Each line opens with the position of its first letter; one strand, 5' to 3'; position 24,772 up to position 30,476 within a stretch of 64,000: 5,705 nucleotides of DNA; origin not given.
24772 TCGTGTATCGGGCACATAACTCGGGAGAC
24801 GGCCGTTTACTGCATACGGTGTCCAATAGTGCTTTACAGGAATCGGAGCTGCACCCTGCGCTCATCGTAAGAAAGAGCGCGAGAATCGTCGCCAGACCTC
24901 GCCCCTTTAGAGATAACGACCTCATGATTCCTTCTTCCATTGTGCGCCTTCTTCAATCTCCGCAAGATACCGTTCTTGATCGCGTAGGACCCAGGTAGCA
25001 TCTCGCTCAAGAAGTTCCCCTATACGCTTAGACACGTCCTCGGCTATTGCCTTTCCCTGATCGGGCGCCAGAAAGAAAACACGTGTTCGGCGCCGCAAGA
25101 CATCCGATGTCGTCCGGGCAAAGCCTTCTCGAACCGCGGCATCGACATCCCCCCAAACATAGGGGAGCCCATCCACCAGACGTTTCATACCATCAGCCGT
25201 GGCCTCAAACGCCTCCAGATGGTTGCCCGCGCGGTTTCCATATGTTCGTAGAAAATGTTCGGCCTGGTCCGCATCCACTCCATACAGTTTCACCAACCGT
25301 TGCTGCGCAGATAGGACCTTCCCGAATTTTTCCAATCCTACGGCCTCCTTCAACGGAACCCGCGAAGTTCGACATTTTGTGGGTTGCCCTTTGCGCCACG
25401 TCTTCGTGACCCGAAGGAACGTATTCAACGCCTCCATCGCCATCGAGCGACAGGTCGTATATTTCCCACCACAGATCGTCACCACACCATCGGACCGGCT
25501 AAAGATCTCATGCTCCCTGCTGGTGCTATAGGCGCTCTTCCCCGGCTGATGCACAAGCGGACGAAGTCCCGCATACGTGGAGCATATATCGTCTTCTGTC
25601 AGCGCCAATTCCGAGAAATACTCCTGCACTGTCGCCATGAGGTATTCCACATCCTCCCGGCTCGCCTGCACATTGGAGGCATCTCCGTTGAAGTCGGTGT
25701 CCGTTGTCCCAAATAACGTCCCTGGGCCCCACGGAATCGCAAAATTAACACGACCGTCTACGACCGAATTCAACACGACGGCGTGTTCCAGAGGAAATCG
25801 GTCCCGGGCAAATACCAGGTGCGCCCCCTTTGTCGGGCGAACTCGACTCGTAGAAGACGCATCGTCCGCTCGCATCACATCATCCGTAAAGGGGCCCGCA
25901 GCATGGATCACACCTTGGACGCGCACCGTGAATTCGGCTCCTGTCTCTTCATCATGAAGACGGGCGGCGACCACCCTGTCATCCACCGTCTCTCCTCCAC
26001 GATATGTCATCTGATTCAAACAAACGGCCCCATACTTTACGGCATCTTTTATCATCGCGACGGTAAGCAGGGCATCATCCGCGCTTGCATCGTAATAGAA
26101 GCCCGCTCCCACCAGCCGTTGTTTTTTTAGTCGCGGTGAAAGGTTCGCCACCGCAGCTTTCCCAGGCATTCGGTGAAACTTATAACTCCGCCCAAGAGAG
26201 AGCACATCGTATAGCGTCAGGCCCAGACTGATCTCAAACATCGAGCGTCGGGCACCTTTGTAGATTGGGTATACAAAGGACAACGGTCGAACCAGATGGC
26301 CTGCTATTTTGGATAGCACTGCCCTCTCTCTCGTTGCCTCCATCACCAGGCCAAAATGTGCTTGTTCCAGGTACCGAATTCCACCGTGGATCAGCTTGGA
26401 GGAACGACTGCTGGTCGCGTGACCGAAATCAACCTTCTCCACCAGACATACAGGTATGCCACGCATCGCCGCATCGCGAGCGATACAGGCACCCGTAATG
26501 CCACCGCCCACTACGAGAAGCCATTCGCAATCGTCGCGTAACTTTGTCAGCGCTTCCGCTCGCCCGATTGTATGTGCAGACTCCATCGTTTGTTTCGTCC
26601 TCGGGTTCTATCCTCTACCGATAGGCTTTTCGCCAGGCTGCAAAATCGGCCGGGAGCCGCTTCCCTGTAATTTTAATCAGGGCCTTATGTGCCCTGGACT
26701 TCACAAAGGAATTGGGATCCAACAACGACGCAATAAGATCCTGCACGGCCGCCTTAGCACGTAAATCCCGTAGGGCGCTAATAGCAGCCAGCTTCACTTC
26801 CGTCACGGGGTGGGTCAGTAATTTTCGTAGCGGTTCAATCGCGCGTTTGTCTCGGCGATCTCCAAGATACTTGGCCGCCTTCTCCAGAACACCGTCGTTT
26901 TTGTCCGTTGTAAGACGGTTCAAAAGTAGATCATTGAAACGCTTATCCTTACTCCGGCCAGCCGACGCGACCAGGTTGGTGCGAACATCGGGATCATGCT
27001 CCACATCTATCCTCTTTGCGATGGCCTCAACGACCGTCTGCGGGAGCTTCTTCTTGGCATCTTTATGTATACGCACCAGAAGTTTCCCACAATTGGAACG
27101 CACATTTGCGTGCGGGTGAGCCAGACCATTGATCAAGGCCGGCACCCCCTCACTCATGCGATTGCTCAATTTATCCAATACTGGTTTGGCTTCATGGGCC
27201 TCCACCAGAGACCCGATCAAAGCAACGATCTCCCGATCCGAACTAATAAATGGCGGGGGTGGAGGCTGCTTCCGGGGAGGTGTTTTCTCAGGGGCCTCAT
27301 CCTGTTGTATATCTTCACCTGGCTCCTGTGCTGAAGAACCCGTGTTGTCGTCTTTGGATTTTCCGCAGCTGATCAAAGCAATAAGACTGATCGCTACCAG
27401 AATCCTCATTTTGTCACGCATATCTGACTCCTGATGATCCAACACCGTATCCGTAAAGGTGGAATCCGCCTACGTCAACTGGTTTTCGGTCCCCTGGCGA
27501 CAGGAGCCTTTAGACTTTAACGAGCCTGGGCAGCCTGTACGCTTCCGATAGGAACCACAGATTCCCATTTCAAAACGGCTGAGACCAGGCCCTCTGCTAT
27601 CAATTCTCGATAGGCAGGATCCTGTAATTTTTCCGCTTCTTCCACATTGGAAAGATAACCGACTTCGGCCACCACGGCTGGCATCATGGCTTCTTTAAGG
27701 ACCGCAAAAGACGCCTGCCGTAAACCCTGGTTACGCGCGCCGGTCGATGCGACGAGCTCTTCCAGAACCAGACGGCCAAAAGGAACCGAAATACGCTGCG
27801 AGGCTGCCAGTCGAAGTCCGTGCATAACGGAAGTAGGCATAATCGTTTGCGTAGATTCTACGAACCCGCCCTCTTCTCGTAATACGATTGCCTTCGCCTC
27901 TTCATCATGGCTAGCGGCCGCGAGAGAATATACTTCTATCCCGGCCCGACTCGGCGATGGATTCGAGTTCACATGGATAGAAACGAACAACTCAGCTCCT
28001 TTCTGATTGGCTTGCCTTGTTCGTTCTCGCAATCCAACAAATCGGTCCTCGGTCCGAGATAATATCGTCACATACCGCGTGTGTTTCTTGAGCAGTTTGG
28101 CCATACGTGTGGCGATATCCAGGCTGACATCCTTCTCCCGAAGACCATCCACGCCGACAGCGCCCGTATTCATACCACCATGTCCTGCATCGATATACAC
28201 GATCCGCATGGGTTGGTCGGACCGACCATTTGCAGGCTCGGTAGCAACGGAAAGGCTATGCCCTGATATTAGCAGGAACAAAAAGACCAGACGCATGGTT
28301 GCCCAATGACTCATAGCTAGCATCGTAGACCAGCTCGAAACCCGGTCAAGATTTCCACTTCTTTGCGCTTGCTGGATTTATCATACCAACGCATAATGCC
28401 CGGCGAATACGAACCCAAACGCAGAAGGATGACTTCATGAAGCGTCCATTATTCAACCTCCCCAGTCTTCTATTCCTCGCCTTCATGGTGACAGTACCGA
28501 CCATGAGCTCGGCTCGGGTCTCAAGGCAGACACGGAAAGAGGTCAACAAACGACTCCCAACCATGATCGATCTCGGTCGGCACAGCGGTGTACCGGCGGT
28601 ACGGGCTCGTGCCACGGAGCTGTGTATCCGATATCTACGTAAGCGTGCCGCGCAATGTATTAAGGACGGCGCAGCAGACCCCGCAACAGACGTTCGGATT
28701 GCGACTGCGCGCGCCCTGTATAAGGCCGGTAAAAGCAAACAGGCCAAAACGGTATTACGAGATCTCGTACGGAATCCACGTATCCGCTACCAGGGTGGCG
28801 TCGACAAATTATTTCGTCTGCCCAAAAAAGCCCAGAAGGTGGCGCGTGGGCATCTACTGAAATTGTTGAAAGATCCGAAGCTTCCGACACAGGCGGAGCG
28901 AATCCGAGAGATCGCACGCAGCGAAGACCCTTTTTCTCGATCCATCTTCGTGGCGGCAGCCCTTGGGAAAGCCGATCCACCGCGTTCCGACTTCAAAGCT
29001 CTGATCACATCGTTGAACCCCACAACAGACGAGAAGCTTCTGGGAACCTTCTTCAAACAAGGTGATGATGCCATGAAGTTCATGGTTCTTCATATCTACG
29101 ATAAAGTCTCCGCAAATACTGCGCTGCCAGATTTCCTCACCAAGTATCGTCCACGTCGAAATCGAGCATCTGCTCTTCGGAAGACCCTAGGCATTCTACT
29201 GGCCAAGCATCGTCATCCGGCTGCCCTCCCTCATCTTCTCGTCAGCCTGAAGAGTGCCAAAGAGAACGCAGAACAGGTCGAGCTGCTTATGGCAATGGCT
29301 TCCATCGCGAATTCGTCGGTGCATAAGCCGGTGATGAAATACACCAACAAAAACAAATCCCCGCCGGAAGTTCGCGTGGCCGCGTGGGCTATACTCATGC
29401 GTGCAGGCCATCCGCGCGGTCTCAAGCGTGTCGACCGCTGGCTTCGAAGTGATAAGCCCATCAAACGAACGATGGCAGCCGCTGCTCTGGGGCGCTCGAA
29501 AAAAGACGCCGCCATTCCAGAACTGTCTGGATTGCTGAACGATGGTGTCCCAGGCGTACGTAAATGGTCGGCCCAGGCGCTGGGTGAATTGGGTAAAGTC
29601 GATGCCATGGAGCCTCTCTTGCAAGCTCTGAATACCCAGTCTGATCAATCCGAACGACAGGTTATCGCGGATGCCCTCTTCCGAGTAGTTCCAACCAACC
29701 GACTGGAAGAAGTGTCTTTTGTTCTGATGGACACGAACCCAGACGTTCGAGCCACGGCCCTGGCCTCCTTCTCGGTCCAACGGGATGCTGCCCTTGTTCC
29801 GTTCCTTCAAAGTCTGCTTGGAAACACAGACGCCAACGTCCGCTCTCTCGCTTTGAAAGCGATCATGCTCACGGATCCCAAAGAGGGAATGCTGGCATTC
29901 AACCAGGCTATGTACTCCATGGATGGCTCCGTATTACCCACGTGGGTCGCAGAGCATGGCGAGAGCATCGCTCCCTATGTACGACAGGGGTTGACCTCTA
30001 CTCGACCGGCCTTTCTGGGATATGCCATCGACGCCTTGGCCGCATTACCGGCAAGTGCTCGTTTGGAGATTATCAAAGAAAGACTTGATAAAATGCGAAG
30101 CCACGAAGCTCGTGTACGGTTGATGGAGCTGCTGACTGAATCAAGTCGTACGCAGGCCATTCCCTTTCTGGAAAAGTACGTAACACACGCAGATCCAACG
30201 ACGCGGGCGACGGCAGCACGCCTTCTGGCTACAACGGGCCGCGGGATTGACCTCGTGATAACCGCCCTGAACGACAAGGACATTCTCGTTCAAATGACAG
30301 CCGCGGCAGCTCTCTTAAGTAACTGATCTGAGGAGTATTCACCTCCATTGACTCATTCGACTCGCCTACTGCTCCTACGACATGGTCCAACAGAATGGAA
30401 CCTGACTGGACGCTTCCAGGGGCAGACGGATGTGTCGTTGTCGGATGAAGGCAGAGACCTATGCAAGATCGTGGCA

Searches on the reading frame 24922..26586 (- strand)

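Call 7: search_protein_families(library=pfam, proteins=[window:24922-26586:-], max_evalue=0.01)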
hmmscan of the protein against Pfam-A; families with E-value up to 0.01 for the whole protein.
window:24922-26586:- (554 aa): 6 families
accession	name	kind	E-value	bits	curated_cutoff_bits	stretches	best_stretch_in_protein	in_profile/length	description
PF01266.30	DAO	-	8.5e-49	167.4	27.9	1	24-373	3-334/353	FAD dependent oxidoreductase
PF16901.10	DAO_C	-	5.2e-18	65.6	31.4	1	405-530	1-123/126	C-terminal domain of alpha-glycerophosphate oxidase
PF01494.25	FAD_binding_3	-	2.3e-05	24.2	22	1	24-231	5-158/349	FAD binding domain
PF00890.30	FAD_binding_2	-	0.00042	20.1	20.4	0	24-60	3-41/414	FAD binding domain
PF13450.12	NAD_binding_8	-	0.00076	20.2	21.9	1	25-61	1-39/68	NAD(P)-binding Rossmann-like domain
PF12831.13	FAD_oxidored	-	0.0061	16.3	27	0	24-67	3-48/416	FAD dependent oxidoreductase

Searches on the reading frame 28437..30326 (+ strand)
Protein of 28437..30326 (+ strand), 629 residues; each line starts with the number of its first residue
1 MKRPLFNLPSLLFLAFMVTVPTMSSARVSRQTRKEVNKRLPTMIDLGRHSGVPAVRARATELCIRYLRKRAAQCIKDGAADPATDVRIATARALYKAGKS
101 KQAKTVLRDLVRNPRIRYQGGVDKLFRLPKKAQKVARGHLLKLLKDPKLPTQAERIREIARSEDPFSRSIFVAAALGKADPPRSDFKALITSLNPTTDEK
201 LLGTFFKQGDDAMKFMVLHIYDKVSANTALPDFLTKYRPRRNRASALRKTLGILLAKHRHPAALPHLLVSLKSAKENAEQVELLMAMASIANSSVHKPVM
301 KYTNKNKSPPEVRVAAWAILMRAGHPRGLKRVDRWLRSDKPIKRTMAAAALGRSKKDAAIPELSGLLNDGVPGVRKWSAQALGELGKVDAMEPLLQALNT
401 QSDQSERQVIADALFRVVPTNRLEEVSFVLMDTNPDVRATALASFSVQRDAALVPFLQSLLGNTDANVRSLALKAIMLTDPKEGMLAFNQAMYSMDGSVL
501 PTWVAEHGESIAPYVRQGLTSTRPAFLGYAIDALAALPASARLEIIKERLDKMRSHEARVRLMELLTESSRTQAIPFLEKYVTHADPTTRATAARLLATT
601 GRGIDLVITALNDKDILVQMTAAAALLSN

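Call 90: search_protein_families(library=pfam, proteins=[window:28437-30326:+], max_evalue=0.00001)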
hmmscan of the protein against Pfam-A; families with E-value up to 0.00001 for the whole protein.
window:28437-30326:+ (629 aa): 2 families
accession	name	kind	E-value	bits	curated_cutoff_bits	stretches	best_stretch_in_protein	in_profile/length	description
PF13646.12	HEAT_2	-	1.1e-36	125.5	27.7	1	336-414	8-87/88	HEAT repeats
PF02985.28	HEAT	-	1.9e-18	65.2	23.5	0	360-388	2-30/31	HEAT repeat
